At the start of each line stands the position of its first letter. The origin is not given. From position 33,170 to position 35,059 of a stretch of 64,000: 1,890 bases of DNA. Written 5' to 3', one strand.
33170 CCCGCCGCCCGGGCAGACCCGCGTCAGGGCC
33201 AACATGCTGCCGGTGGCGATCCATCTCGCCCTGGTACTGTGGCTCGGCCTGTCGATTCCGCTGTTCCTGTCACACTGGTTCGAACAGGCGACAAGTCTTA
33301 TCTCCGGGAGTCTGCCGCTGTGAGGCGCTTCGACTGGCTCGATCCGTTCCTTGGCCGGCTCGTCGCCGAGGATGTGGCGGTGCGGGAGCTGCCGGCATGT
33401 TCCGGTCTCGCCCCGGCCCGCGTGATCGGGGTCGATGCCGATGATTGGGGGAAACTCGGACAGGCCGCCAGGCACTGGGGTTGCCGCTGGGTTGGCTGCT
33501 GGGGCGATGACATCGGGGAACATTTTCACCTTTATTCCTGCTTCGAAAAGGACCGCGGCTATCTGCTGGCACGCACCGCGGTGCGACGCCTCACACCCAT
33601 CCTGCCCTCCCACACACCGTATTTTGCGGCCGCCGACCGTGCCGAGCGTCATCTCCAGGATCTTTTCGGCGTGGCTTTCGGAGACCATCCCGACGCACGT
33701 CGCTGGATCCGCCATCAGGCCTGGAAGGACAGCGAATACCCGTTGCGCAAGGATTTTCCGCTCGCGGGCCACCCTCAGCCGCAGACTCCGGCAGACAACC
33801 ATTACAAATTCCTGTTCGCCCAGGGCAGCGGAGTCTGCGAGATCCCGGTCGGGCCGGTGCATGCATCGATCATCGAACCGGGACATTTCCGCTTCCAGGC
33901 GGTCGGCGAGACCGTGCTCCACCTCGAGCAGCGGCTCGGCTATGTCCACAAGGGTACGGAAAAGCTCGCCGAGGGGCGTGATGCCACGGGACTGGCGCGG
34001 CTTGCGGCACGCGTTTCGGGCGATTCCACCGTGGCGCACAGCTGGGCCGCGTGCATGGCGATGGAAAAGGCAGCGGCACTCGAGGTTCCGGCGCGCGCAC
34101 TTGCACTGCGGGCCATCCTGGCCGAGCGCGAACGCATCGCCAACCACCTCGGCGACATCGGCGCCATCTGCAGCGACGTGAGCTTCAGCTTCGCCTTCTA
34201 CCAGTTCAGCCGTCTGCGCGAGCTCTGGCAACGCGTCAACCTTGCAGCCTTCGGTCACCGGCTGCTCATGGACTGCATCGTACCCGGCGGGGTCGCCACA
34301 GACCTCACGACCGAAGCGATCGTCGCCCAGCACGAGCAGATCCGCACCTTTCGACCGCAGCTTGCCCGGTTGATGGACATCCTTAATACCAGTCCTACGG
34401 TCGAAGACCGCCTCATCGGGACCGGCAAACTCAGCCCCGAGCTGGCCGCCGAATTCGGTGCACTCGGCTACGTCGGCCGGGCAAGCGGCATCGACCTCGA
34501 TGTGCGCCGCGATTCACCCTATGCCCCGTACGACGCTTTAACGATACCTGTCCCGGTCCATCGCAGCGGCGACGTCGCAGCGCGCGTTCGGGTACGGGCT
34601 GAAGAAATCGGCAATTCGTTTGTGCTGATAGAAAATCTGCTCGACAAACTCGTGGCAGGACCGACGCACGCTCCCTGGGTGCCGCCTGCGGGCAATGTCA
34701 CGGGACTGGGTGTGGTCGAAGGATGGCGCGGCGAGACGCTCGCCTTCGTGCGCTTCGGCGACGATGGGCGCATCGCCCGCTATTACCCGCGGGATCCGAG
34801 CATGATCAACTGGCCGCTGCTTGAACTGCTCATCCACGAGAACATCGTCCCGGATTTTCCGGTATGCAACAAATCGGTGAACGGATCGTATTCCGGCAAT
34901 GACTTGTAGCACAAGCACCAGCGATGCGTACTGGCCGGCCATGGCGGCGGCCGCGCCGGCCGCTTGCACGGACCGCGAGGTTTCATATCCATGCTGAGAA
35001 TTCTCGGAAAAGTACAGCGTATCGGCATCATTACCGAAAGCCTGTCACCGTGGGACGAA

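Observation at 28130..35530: Six-gene hydrogenase-4-like (Ehr-type) membrane complex whose catalytic subunit has lost every [NiFe] cysteine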

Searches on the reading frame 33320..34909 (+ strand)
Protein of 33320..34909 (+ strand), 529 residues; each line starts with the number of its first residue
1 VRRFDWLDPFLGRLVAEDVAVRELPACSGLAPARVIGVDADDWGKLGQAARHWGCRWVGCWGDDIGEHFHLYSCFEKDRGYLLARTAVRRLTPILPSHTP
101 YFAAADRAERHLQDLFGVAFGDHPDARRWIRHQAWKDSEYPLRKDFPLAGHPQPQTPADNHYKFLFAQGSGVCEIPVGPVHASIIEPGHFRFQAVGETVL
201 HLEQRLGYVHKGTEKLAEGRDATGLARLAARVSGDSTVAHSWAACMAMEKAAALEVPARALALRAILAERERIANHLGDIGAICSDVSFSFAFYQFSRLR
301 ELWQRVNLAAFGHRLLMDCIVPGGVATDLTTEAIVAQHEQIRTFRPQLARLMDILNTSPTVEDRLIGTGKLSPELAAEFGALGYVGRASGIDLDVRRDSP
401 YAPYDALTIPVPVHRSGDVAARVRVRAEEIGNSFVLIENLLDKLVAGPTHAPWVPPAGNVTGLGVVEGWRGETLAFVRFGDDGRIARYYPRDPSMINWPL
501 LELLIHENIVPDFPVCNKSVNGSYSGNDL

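Call 4: search_protein_families(library=pfam, proteins=[window:33320-34909:+])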
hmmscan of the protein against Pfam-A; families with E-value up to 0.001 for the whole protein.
window:33320-34909:+ (529 aa): 3 families
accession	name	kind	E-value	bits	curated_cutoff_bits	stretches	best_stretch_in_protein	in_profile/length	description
PF00346.24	Complex1_49kDa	-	5e-37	127.9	24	1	292-451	8-166/271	Respiratory-chain NADH dehydrogenase, 49 Kd subunit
PF00329.25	Complex1_30kDa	-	8.9e-18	65.5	22.5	1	66-151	37-123/124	Respiratory-chain NADH dehydrogenase, 30 Kd subunit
PF00374.24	NiFeSe_Hases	-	1.1e-06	28.3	25.8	1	212-277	2-67/508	Nickel-dependent hydrogenase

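Call 5: search_protein_families(library=ncbifam, proteins=[window:33320-34909:+])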
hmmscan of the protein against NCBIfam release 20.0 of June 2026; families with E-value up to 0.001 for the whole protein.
window:33320-34909:+ (529 aa): 24 families
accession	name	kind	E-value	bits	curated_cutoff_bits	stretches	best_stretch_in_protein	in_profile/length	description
NF004739.1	PRK06075.1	equivalog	4.6e-56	190.3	360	1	174-449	2-277/384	NADH-quinone oxidoreductase subunit D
NF009808.0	PRK13292.1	equivalog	1.9e-51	174.9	1156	1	68-447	299-682/791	NADH-quinone oxidoreductase subunit B/C/D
TIGR01962.1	NuoD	equivalog_domain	1e-44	153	459.35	1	175-451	5-281/386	NADH dehydrogenase (quinone) subunit D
NF008974.0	PRK12322.1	equivalog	1.5e-42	145.9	522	1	175-510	9-347/366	NADH-quinone oxidoreductase subunit D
NF008728.0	PRK11742.1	equivalog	3.7e-42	144.5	840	2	177-451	219-493/598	NADH-quinone oxidoreductase subunit C/D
NF040602.1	F420_dehyd_FpoD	exception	1.8e-38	132.6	600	1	176-452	11-287/372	F420H2 dehydrogenase subunit FpoD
NF005649.0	PRK07415.1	equivalog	2.5e-35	122.3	583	1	176-450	14-289/394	NAD(P)H-quinone oxidoreductase subunit H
TIGR01961.1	NuoC_fam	subfamily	2.3e-12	47.5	122.45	1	69-149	45-121/122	NADH (or F420H2) dehydrogenase, subunit C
NF004733.0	PRK06074.1-5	equivalog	1e-10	41.6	225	1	93-151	98-154/203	NADH-quinone oxidoreductase subunit C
TIGR03295.1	frhA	equivalog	1.2e-09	37.7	392.5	1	211-355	41-192/412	coenzyme F420 hydrogenase subunit alpha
NF033181.1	NiFeSe_hydrog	equivalog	8.7e-09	34.8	600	1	188-276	14-103/507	nickel-dependent hydrogenase large subunit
NF004737.0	PRK06074.2-4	equivalog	2.7e-08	33.9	144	1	69-148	53-126/150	NADH-quinone oxidoreductase subunit C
NF009141.0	PRK12494.1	equivalog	3.6e-08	33.5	175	1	87-146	106-163/175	NAD(P)H-quinone oxidoreductase subunit J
NF004730.0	PRK06074.1-1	equivalog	1.5e-07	31.5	193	1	92-151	104-161/200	NADH-quinone oxidoreductase subunit C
NF005856.0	PRK07785.1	equivalog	2.2e-07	31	224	1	85-152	163-228/246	NADH-quinone oxidoreductase subunit C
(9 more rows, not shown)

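Call 9: find_homologous_proteins(query=window:33320-34909:+)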
Query window:33320-34909:+ (529 aa): 8000 proteins with E <= 0.001 among 8000 candidates; the best 120 are listed.
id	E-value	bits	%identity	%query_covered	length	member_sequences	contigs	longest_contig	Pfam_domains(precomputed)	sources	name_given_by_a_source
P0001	0.0e+0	1221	99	100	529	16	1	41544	PF00374.25,PF00329.26,PF00346.25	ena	-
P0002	0.0e+0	1068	86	100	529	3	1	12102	PF00374.25,PF00329.26,PF00346.25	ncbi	ncbi:MAG: hydrogenase large subunit [Acidiferrobacterales bacterium]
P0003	0.0e+0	1044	85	100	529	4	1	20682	PF00374.25,PF00329.26,PF00346.25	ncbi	-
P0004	1.1e-294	997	80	100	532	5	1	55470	PF00374.25,PF00329.26,PF00346.25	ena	-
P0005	1.9e-280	950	77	100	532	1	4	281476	PF00374.25,PF00329.26,PF00346.25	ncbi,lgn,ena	-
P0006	3.8e-280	949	77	100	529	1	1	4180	PF00374.25,PF00329.26,PF00346.25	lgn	-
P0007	2.2e-273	927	75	100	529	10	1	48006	PF00374.25,PF00329.26,PF00346.25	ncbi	-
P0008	1.6e-272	924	75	100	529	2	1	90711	PF00374.25,PF00329.26,PF00346.25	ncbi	-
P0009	6.6e-266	902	73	100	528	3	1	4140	PF00374.25,PF00329.26,PF00346.25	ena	-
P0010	4.1e-245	833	68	99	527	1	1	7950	PF00374.25,PF00329.26,PF00346.25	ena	-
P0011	1.4e-243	828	68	100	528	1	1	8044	PF00374.25,PF00329.26,PF00346.25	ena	-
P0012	2.1e-243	828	67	99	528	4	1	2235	PF00374.25,PF00329.26,PF00346.25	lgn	-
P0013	4.1e-242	823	67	100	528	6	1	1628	PF00374.25,PF00329.26,PF00346.25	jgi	jgi:Ni,Fe-hydrogenase III large subunit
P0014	2.5e-239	814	67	99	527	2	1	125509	PF00374.25,PF00329.26,PF00346.25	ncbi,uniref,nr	ncbi:MAG: NADH-quinone oxidoreductase subunit C [Sulfuricaulis sp.]|uniref:hydrogenase large subunit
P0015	4.7e-238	810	66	99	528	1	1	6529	PF00374.25,PF00329.26,PF00346.25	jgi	jgi:Ni,Fe-hydrogenase III large subunit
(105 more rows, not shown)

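Call 10: search_solved_structures(query=window:33320-34909:+, show_alignments=3, max_evalue=0.00001)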
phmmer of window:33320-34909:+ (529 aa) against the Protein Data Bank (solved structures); distinct sequences matched with E-value up to 0.00001: 85 (the best 60 are shown).
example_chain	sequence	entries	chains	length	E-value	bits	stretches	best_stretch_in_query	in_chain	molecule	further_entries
7z0s_E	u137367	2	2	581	3.8e-73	250.8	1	68-528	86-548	Formate hydrogenlyase subunit 5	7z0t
7q5y_B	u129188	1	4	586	3.2e-36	128.9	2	177-454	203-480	NADH-quinone oxidoreductase subunit C/D 2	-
6cfw_L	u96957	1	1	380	5.5e-34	121.5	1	174-521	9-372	Membrane-bound hydrogenase subunit alpha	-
6hum_H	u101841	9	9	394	3.5e-32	115.6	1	175-449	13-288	NAD(P)H-quinone oxidoreductase subunit H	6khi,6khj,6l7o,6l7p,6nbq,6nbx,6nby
2fug_4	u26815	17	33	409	5.2e-32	115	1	172-452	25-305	NADH-quinone oxidoreductase chain 4 | NADH-QUINONE OXIDOREDUCTASE SUBUNIT 4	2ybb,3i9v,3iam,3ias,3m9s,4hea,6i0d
7awt_D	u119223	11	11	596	3e-31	112.5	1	64-452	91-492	NADH-quinone oxidoreductase subunit C/D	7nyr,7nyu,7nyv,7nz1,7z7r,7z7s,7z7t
9taj_C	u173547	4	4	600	3e-31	112.5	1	64-452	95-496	NADH-quinone oxidoreductase subunit C/D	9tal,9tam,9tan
7p61_C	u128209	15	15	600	3.1e-31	112.5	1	64-451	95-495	NADH-quinone oxidoreductase subunit C/D | NADH-quinone oxidoreductase subunit CD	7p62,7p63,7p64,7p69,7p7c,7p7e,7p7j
8ba0_D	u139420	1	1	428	6.9e-29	104.7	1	178-449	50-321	Complex I-49kD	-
8b9z_D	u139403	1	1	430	6.9e-29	104.7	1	178-449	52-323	Complex I-49kD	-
8esw_S2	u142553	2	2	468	8.8e-29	104.4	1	178-449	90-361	Complex I-49kD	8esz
7eu3_H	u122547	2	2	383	5.1e-28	101.8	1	177-449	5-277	NAD(P)H-quinone oxidoreductase subunit H, chloroplastic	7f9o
8e73_S2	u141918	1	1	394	1e-27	100.8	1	178-449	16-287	NDUS2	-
7ar7_D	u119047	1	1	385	3.5e-27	99.1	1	178-449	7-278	NADH dehydrogenase [ubiquinone] iron-sulfur protein 2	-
8bpx_D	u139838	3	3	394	3.5e-27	99.1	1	178-449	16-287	NADH dehydrogenase [ubiquinone] iron-sulfur protein 2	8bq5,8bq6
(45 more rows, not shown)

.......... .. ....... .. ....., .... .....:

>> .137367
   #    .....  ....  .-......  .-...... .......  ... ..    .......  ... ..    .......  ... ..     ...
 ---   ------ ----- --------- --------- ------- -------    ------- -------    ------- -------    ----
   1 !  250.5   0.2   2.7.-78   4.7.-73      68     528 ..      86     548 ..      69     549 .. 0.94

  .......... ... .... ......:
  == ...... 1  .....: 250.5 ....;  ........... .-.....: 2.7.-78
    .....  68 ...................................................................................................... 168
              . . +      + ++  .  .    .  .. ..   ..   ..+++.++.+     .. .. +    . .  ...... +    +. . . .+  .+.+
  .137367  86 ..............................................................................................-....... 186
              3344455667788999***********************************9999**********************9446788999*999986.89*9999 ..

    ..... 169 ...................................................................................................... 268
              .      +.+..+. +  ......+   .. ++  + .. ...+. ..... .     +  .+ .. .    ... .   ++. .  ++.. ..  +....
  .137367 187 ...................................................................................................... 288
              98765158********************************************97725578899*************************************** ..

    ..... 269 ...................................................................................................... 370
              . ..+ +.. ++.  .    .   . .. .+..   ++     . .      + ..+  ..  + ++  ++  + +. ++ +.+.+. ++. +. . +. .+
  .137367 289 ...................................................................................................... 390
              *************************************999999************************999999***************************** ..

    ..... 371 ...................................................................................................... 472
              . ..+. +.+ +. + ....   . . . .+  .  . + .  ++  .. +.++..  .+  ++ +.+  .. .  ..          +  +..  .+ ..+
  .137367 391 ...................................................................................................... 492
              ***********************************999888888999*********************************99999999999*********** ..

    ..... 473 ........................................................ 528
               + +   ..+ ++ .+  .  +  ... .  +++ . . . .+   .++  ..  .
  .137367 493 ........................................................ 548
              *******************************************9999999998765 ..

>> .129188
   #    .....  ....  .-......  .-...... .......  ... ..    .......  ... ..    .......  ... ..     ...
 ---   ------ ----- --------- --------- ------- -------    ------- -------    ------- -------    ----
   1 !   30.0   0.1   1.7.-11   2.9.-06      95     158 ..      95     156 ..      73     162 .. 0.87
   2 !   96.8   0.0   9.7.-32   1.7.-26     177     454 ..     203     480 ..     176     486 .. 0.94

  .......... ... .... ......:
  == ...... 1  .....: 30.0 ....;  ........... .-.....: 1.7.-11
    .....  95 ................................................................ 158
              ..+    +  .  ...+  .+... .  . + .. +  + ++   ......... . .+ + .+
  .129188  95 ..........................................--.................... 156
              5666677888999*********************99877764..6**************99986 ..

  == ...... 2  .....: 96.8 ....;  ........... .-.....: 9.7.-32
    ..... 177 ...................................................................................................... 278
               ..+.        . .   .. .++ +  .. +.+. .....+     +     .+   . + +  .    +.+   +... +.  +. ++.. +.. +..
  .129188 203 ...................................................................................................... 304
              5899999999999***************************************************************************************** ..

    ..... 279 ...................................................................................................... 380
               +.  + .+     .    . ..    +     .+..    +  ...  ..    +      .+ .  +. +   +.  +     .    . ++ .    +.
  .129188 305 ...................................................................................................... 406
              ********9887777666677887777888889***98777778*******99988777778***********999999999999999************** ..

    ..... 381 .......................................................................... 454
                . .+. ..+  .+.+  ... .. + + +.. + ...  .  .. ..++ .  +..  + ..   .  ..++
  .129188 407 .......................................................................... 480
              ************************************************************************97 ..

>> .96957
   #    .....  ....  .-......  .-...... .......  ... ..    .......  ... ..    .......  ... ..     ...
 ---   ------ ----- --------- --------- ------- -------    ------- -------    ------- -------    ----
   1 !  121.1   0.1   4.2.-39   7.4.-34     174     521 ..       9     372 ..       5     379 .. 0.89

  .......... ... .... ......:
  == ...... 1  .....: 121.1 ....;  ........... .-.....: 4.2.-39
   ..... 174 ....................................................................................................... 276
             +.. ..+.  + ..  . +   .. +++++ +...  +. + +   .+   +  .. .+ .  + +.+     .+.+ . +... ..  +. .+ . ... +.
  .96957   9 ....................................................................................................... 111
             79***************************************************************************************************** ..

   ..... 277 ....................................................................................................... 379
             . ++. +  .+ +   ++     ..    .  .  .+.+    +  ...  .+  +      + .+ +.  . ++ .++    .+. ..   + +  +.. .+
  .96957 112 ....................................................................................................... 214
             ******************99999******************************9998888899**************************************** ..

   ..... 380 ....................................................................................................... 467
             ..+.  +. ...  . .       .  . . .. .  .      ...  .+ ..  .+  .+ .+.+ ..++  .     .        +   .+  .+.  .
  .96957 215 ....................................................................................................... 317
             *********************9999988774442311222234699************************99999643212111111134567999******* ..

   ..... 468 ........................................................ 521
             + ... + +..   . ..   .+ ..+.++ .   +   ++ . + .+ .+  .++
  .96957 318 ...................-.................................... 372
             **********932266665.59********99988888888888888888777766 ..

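Call 19: find_related_loci(query=A1, collection=genome_contigs, flank=10000)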
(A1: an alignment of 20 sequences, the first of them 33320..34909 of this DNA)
Query A1 (529 aa) in genome_contigs; peptide patterns used: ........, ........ (x = any residue, [..] = any of these).
600 stretches matched a pattern (row limit reached: there are more); 599 encode a relative of the query (tblastn E <= 1e-3); the best 80 are kept; 80 distinct loci.
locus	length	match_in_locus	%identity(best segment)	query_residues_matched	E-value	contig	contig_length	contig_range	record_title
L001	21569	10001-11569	67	6-529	0e+0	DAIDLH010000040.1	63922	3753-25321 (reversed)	MAG TPA_asm: Candidatus Muproteobacteria bacterium isolate clean426 k141_406800, whole genome shotgun sequence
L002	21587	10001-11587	64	1-529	0e+0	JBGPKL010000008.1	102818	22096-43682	MAG: Sulfurifustaceae bacterium isolate OBJ_0618_7090110_287 k141_969476_length_102818_cov_33.4988, whole genome shotgun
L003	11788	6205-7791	62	1-529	0e+0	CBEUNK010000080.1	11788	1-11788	MAG TPA_asm: uncultured Thiogranum sp. isolate SRR13309658_concoct_20 genome assembly, contig: ERZ26778863.298, whole ge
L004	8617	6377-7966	59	1-529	0e+0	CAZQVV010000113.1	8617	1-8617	MAG TPA_asm: uncultured Thiohalophilus sp. isolate SRP128015_co4_59 genome assembly, contig: NODE_2121_length_8617_cov_2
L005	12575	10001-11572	59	4-529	0e+0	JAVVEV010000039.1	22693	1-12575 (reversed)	MAG: Thiogranum sp. isolate TamC13-30 NODE_39_length_22693_cov_5.160019, whole genome shotgun sequence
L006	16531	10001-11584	59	1-529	0e+0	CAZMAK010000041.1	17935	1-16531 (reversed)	MAG TPA_asm: uncultured Ectothiorhodospiraceae bacterium isolate SRP214966_co3_30 genome assembly, contig: NODE_4397_len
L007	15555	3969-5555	56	1-529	0e+0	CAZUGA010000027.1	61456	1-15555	MAG TPA_asm: uncultured Methylococcaceae bacterium isolate binchicken_co46_509 genome assembly, contig: NODE_773_length_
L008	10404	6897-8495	60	1-529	0e+0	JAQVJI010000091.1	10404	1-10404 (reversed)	MAG: Chromatiales bacterium isolate STE_6 NODE_16386_length_10404_cov_7.076968_Sandtown_E, whole genome shotgun sequence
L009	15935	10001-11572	56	1-529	0e+0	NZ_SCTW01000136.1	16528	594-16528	MAG: Methylobacter sp. isolate FW305_bin.9 FW305_bin.9-36965, whole genome shotgun sequence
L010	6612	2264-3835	55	1-529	0e+0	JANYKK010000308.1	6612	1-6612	MAG: Methylobacter sp. isolate GL140_5_metabinner_164_sub GL140_5_k141_2459984, whole genome shotgun sequence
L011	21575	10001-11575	55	1-529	0e+0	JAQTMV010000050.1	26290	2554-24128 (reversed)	MAG: Methylococcales bacterium isolate STA_49 NODE_3474_length_26290_cov_4.449375_Sandtown_A, whole genome shotgun seque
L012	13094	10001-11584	57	1-529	0e+0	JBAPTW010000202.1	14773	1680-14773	MAG: Gammaproteobacteria bacterium isolate MFD01233_ilm_asm_bin41 k127_129499, whole genome shotgun sequence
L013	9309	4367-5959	54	1-529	0e+0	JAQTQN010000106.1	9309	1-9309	MAG: Methylobacter sp. isolate STB_140 NODE_19961_length_9309_cov_7.435199_Sandtown_B, whole genome shotgun sequence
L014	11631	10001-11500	58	30-529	0e+0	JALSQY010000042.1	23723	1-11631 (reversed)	MAG: Methylothermaceae bacterium isolate 356-308_maxbin2_scaf2bin.122 356-308_scaffold_1195_c1, whole genome shotgun seq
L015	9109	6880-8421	56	18-529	0e+0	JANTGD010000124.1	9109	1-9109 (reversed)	MAG: Thiotrichales bacterium isolate bin10046 c_000000008714, whole genome shotgun sequence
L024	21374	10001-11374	49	69-529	1e-136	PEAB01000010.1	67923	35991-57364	MAG: Nitrospirae bacterium MYbinv3 scaffold56, whole genome shotgun sequence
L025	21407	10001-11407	48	61-529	7e-135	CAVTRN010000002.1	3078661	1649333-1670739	MAG: Nitrospirota bacterium isolate MFD09567.bin.1.28 genome assembly, contig: contig_51523, whole genome shotgun sequen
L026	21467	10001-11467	47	44-529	1e-134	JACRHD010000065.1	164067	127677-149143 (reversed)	MAG: Nitrospirae bacterium isolate NC_groundwater_1768_Pr3_B-0.1um_50_19 SR-2_scaffold_141_4106761, whole genome shotgun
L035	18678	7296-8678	48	66-529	1e-133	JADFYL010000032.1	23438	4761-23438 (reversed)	MAG: Nitrospirae bacterium isolate nDJH8bin13 nDJH8_bin13_NODE_649_length_23438_cov_81.263525, whole genome shotgun sequ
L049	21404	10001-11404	46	44-529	3e-118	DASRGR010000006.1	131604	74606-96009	MAG TPA_asm: Pseudolabrys sp. isolate SMAG_U10063 k141_200299, whole genome shotgun sequence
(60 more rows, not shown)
